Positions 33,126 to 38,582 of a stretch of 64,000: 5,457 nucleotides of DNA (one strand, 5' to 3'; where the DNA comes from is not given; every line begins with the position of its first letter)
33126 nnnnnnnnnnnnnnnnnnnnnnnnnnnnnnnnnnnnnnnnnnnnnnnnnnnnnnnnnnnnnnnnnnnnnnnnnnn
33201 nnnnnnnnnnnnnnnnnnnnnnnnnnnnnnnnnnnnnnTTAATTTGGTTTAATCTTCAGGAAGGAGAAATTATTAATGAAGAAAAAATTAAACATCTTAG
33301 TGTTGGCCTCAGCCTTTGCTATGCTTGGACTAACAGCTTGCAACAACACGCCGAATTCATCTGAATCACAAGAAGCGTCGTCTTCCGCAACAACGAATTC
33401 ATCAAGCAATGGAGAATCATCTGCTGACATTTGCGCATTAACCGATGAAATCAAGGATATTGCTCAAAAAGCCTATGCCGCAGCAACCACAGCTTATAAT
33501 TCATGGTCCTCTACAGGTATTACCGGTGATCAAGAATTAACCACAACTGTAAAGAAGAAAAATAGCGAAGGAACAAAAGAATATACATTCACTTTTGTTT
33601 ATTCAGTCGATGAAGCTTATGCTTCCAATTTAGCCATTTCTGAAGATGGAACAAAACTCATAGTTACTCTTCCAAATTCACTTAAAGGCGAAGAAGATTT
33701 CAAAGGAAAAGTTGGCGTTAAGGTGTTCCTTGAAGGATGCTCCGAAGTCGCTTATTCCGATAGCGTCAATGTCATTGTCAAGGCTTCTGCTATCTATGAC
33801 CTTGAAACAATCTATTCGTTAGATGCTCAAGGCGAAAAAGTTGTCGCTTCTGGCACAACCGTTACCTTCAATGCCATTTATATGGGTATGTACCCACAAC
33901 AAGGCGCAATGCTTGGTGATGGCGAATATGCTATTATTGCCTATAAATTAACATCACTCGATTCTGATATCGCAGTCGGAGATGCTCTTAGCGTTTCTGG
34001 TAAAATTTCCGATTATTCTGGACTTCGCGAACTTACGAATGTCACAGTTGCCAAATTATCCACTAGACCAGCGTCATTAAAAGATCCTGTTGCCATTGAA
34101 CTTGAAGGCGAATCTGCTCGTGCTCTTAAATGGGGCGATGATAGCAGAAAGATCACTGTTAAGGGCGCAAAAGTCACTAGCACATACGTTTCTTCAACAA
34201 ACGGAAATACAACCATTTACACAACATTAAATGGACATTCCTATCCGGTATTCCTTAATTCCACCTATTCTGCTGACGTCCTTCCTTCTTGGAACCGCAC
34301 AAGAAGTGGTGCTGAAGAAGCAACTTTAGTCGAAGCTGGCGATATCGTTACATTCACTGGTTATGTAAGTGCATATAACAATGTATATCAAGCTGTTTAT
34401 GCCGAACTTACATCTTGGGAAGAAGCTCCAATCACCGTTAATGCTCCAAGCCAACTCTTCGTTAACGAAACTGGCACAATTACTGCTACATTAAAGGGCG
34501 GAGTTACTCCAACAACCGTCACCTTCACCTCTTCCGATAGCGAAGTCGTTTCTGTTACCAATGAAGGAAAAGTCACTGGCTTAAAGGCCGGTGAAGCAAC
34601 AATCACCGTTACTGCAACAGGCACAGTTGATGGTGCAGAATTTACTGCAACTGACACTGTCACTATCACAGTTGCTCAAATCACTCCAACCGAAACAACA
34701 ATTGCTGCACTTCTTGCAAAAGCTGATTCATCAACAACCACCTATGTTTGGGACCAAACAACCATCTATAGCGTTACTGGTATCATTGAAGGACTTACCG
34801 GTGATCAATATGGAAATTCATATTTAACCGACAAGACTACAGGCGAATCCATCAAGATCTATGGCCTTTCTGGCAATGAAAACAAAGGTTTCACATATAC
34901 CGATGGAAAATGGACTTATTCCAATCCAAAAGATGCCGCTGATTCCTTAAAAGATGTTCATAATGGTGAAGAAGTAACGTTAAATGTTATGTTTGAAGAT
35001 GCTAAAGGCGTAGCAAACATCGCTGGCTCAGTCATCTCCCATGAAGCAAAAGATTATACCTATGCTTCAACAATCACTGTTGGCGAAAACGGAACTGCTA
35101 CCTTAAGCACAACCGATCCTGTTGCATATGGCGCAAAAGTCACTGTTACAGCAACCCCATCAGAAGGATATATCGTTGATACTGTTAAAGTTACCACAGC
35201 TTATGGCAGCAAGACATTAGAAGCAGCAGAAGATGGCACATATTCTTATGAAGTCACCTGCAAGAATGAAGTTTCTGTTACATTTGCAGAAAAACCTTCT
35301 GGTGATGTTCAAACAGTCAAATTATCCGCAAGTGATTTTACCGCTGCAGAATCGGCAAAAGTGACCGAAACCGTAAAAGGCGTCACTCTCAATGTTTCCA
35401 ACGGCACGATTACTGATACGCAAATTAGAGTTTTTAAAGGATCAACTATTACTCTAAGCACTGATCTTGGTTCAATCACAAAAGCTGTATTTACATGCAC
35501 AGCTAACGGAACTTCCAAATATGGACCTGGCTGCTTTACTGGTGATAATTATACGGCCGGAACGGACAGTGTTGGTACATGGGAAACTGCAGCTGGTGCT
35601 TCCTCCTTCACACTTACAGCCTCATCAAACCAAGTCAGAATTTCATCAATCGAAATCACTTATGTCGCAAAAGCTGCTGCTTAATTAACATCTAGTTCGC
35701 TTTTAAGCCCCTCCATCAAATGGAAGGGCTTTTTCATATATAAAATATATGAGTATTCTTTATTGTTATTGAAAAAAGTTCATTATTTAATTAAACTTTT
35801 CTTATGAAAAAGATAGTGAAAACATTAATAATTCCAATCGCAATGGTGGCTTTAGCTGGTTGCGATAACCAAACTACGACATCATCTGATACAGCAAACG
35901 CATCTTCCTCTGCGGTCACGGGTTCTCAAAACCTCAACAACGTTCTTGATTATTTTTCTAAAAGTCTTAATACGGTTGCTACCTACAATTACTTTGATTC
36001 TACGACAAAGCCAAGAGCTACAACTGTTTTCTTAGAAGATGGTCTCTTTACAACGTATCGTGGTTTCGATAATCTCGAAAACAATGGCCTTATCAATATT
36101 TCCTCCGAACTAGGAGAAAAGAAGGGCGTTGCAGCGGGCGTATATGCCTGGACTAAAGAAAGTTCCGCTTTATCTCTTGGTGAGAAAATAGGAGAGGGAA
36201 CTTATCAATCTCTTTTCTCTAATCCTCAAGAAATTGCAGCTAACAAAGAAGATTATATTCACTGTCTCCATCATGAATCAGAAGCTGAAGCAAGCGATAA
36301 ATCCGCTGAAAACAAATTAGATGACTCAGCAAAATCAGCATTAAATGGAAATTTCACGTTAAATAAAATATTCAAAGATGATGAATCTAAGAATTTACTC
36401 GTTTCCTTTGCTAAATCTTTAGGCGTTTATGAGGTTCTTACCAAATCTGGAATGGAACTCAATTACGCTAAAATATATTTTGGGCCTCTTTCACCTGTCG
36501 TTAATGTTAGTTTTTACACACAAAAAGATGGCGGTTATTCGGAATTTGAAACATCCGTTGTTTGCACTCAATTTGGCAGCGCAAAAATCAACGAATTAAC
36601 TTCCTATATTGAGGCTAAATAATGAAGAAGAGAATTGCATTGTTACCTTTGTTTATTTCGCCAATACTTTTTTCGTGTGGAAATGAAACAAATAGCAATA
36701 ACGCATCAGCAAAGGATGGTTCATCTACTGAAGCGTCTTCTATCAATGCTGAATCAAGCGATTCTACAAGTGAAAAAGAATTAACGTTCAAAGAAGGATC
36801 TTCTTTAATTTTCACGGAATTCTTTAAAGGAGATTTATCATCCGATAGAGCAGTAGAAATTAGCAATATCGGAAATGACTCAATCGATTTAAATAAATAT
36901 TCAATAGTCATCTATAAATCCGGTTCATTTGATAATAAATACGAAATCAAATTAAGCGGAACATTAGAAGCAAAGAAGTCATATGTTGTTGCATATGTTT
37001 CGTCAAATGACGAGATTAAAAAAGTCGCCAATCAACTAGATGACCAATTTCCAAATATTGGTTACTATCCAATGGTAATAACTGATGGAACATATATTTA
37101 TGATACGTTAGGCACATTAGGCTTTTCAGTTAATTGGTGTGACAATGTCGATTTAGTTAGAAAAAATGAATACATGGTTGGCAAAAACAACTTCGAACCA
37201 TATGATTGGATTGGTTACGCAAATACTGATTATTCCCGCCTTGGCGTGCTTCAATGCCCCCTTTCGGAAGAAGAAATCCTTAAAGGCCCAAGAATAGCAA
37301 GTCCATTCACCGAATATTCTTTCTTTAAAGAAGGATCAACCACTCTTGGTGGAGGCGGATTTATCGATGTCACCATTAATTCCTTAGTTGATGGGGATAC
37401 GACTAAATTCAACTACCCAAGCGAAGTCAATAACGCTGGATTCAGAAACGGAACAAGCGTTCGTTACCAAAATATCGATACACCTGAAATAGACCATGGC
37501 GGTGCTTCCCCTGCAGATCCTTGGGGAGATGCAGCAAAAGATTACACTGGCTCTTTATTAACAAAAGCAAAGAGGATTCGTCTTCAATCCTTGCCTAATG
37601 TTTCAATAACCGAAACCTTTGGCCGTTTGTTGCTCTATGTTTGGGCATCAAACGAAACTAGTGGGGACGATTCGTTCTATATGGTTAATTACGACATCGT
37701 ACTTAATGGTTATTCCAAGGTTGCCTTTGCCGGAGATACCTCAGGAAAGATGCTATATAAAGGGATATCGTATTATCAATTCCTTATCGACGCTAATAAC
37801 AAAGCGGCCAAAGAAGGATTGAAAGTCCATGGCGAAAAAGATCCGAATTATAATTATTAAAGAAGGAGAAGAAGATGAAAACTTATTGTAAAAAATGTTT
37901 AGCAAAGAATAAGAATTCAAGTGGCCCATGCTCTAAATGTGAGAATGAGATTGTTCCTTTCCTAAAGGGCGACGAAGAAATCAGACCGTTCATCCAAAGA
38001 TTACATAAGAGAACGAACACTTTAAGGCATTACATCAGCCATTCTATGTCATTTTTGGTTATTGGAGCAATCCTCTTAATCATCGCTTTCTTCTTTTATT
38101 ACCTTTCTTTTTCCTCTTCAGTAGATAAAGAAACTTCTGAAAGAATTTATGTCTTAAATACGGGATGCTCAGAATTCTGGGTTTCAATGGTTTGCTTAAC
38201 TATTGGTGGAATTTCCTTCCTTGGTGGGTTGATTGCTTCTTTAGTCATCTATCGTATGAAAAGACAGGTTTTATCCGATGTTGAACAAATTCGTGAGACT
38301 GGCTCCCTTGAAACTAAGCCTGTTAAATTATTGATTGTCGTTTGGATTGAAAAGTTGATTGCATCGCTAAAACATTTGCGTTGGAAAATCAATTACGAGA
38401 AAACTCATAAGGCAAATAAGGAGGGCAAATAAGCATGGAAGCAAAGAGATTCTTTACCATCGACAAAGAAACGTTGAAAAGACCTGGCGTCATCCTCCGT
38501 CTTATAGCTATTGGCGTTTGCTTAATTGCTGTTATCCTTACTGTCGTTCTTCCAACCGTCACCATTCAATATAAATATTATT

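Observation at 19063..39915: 21-kb single-strand supercluster of lipoproteins, SNase nucleases, OB-fold modules, RDD proteins and a CUT1 ABC importer: candidate nucleic-acid capture, degradation and uptake machine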

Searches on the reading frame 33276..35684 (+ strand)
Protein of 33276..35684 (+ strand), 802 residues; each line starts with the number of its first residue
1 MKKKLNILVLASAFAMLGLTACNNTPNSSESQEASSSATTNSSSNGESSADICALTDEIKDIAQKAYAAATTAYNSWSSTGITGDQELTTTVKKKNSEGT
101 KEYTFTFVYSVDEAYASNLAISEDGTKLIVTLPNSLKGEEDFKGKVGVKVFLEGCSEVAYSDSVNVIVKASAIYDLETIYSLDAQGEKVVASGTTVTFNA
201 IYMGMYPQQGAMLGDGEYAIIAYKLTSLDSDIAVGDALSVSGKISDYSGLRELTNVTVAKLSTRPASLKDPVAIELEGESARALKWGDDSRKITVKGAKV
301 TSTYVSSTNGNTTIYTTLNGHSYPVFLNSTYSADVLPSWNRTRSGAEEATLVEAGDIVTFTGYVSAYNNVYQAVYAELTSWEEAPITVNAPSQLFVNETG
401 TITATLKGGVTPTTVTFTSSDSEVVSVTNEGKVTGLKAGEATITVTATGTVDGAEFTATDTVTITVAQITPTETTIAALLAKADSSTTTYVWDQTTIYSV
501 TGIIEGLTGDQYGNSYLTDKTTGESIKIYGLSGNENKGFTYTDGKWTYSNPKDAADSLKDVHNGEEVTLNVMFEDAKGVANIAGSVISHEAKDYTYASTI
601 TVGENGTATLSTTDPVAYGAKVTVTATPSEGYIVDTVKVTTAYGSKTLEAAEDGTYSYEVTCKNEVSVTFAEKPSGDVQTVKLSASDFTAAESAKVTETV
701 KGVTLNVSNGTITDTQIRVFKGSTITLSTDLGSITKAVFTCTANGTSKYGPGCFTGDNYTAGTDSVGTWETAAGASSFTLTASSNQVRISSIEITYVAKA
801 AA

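Call 5: search_protein_families(library=pfam, proteins=[window:33276-35684:+], max_evalue=0.01)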
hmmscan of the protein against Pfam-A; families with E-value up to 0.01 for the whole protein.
window:33276-35684:+ (802 aa): 2 families
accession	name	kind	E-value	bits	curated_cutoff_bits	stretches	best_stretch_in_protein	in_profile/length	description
PF02368.24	Big_2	-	8.3e-07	29.3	22.8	1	411-455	29-76/79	Bacterial Ig-like domain (group 2)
PF18998.6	Flg_new_2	-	0.00033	21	23.6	1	599-670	4-69/73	Divergent InlB B-repeat domain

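Call 12: search_protein_families(library=ncbifam, proteins=[window:33276-35684:+], max_evalue=0.001)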
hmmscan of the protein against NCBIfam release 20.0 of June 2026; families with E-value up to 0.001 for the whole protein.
window:33276-35684:+ (802 aa): 0 families

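Call 58: find_homologous_proteins(query=window:33276-35684:+, max_evalue=0.001)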
Query window:33276-35684:+ (802 aa): 297 proteins with E <= 0.001 among 8000 candidates; the best 120 are listed.
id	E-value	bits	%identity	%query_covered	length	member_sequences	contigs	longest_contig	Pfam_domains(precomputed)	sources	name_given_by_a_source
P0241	0.0e+0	1554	92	100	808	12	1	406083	PF02368.25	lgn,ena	-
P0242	0.0e+0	1329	78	100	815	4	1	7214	PF02368.25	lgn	-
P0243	0.0e+0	1325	79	100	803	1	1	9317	PF02368.25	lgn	-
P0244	0.0e+0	1126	68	100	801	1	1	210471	-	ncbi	-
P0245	0.0e+0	1051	66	99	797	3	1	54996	PF02368.25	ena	-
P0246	3.1e-294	996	63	99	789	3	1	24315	PF02368.25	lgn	-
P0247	2.3e-207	709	48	100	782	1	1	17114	PF02368.25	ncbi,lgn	-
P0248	8.7e-203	694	51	92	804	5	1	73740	PF02368.25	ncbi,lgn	-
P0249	4.6e-200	685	54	84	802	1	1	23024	PF02368.25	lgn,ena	-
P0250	3.1e-194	665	52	85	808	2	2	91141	-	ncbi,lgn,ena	-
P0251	2.2e-190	653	52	84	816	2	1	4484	-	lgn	-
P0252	1.5e-189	650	51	86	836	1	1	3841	-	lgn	-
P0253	2.9e-186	639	50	84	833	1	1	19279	-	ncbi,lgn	-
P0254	2.9e-185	636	51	84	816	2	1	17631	-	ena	-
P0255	1.5e-183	630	51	85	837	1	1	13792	-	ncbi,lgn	-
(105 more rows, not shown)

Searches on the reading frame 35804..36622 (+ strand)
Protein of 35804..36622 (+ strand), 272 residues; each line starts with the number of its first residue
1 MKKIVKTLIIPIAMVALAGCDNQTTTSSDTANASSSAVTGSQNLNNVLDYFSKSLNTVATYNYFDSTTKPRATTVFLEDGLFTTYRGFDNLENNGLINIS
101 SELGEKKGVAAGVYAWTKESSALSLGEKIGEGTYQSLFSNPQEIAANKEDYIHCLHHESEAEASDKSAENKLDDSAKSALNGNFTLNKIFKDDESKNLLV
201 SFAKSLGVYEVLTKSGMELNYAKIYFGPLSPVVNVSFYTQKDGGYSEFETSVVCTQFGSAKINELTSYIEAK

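Call 5: search_protein_families(library=pfam, proteins=[window:35804-36622:+], max_evalue=0.01)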
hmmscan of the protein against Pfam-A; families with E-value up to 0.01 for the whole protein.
window:35804-36622:+ (272 aa): 0 families

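Call 57: search_protein_families(library=ncbifam, proteins=[window:35804-36622:+], max_evalue=0.01)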
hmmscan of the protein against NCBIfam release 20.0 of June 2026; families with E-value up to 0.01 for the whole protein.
window:35804-36622:+ (272 aa): 1 family
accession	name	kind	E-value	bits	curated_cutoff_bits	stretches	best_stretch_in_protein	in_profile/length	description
NF050142.1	PG1828_fam_lipo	equivalog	0.00029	21.5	50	1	1-39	1-41/59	PG1828 family lipoprotein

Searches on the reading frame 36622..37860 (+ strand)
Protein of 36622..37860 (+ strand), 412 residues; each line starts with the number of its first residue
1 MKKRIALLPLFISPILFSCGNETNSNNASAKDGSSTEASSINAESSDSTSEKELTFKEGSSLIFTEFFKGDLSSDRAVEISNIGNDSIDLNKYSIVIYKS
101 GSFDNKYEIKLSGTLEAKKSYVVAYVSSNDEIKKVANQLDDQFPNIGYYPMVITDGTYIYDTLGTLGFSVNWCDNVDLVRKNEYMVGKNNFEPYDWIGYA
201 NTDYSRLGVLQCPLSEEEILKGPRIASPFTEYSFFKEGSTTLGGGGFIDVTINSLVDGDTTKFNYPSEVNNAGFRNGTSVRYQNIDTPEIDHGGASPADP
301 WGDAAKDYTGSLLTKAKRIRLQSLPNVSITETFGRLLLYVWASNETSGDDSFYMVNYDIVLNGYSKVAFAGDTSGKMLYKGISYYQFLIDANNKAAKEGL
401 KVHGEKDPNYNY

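Call 5: search_protein_families(library=pfam, proteins=[window:36622-37860:+], max_evalue=0.01)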
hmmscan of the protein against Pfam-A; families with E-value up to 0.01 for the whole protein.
window:36622-37860:+ (412 aa): 2 families
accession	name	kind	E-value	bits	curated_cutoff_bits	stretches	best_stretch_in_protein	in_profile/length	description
PF00932.25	LTD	-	2.7e-07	31.4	34.3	1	60-165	6-100/109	Lamin Tail Domain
PF00565.23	SNase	-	1.2e-06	29.4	21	1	280-373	2-82/107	Staphylococcal nuclease homologue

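Call 12: search_protein_families(library=ncbifam, proteins=[window:36622-37860:+], max_evalue=0.001)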
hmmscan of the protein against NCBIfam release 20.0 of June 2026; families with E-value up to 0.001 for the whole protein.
window:36622-37860:+ (412 aa): 2 families
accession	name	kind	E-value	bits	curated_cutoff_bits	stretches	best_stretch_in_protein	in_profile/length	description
NF033680.1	exonuc_ExeM-GG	exception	4.7e-16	58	1300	1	61-212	25-176/884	extracellular exonuclease ExeM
NF047694.1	TnucaseNucIStaph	equivalog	7.2e-07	28.9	250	1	249-366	46-145/175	thermonuclease NucI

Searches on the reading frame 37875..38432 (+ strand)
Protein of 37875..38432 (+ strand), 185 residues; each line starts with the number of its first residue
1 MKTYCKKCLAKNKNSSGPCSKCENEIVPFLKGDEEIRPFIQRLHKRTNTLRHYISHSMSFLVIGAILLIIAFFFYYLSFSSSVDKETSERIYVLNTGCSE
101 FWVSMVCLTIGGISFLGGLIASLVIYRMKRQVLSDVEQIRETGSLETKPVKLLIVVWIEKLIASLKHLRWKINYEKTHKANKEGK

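Call 5: search_protein_families(library=pfam, proteins=[window:37875-38432:+], max_evalue=0.01)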
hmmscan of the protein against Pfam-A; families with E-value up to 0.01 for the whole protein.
window:37875-38432:+ (185 aa): 4 families
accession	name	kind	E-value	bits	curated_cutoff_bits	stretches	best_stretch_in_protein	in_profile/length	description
PF06687.17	SUR7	-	3.8e-05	23.9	29.6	1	4-133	57-168/201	SUR7/PalI family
PF05288.16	Pox_A3L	-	0.0013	19.2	25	1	18-59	11-53/70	Poxvirus A3L Protein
PF13903.11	Claudin_2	-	0.0044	17.2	29.1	1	14-144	57-159/192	PMP-22/EMP/MP20/Claudin tight junction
PF20712.2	CyanoTRADDas_TM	-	0.0063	17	24.3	0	101-123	10-32/68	Cyanobacterial TRADD-N associated 2-Transmembrane domain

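Call 57: search_protein_families(library=ncbifam, proteins=[window:37875-38432:+], max_evalue=0.01)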
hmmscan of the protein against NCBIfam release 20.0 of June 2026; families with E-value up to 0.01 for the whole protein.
window:37875-38432:+ (185 aa): 1 family
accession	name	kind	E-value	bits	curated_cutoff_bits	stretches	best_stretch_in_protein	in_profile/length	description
NF053815.1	teico_TcaA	equivalog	0.0036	16.2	550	1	4-74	3-71/463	membrane-associated protein TcaA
